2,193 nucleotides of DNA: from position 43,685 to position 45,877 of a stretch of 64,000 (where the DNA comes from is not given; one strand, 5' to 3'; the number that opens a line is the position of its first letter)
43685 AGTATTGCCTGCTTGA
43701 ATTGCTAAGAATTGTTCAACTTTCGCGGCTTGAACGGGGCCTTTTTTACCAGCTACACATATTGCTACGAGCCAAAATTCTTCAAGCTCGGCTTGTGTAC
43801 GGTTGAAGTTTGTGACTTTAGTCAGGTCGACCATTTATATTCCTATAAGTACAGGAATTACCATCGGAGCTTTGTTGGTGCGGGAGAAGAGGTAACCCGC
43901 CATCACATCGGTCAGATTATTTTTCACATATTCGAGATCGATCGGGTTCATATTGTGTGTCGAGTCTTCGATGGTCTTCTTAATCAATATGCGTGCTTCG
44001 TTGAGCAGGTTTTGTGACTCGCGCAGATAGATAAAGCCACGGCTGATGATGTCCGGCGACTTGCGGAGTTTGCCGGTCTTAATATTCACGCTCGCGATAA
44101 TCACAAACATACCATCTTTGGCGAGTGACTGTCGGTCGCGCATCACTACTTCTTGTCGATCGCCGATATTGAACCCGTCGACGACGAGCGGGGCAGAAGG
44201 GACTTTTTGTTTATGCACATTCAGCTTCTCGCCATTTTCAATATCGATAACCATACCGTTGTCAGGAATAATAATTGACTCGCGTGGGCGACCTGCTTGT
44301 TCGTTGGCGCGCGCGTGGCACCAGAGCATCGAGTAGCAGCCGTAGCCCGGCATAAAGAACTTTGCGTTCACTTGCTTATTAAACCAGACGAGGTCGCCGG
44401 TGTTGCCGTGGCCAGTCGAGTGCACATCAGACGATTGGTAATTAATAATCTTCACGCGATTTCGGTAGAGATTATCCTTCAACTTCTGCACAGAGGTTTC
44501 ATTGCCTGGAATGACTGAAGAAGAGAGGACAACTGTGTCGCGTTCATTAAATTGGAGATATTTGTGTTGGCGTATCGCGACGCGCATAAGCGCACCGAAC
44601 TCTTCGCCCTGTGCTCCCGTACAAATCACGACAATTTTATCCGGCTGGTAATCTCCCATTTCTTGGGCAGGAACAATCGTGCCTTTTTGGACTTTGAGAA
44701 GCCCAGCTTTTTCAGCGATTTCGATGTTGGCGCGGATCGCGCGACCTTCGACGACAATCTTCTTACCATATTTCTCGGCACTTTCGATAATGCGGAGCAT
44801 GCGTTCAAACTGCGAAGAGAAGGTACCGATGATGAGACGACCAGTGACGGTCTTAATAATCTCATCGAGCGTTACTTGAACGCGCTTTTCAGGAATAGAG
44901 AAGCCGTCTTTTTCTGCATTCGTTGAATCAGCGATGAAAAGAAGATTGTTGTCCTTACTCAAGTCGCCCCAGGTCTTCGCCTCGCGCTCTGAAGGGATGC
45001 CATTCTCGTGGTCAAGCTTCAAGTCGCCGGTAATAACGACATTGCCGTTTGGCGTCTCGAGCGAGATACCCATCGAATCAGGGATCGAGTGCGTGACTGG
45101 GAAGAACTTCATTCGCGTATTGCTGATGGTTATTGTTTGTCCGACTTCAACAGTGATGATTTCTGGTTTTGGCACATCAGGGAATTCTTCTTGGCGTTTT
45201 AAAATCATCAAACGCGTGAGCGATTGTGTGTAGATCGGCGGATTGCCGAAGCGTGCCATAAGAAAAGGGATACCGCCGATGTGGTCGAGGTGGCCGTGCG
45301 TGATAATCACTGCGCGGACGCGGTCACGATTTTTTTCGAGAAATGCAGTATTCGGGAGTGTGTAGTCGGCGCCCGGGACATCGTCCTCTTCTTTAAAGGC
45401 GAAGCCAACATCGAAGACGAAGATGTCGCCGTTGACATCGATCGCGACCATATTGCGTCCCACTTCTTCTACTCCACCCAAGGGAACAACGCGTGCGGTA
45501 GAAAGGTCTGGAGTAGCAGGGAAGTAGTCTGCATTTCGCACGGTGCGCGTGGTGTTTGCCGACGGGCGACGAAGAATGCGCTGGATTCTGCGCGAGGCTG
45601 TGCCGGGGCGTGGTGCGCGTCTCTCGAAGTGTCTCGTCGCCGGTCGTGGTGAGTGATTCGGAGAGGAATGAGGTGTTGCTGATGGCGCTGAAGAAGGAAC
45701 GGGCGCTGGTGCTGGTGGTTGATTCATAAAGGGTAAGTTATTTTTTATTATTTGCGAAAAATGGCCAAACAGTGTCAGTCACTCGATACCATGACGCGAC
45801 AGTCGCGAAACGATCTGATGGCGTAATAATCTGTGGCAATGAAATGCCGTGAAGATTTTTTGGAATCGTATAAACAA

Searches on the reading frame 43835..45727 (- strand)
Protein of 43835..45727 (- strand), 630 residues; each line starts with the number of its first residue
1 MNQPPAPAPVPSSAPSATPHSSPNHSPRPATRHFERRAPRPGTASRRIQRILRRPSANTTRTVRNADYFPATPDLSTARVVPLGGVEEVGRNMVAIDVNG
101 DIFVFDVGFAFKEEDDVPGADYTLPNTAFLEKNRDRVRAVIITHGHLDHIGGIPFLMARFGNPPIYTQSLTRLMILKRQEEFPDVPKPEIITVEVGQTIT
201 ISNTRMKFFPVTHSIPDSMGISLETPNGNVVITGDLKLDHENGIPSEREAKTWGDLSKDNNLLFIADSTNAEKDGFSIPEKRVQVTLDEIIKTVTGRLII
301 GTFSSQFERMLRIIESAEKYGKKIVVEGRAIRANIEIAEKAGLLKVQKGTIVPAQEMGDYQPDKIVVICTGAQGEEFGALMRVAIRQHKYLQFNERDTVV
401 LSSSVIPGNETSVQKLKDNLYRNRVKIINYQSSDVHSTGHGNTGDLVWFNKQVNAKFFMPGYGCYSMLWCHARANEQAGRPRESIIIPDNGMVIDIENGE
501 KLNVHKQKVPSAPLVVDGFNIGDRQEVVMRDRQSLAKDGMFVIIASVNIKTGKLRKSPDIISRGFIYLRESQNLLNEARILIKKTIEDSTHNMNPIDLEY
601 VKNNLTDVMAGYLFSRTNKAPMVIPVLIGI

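Call 15: search_protein_families(library=pfam, proteins=[window:43835-45727:-], max_evalue=0.001)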
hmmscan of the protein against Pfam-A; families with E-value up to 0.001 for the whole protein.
window:43835-45727:- (630 aa): 4 families
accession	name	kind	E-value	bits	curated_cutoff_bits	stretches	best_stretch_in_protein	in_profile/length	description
PF22505.1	RNase_J_b_CASP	-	1.1e-39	135.5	27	1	296-420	2-126/126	Ribonuclease J, beta-CASP domain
PF17770.6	RNase_J_C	-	1.2e-22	81.3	23.8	1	528-629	1-101/102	Ribonuclease J C-terminal domain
PF00753.33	Lactamase_B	-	5.7e-18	66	22.7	1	90-247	5-161/196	Metallo-beta-lactamase superfamily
PF12706.13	Lactamase_B_2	-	8.4e-12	45.6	27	1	131-238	25-145/200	Beta-lactamase superfamily domain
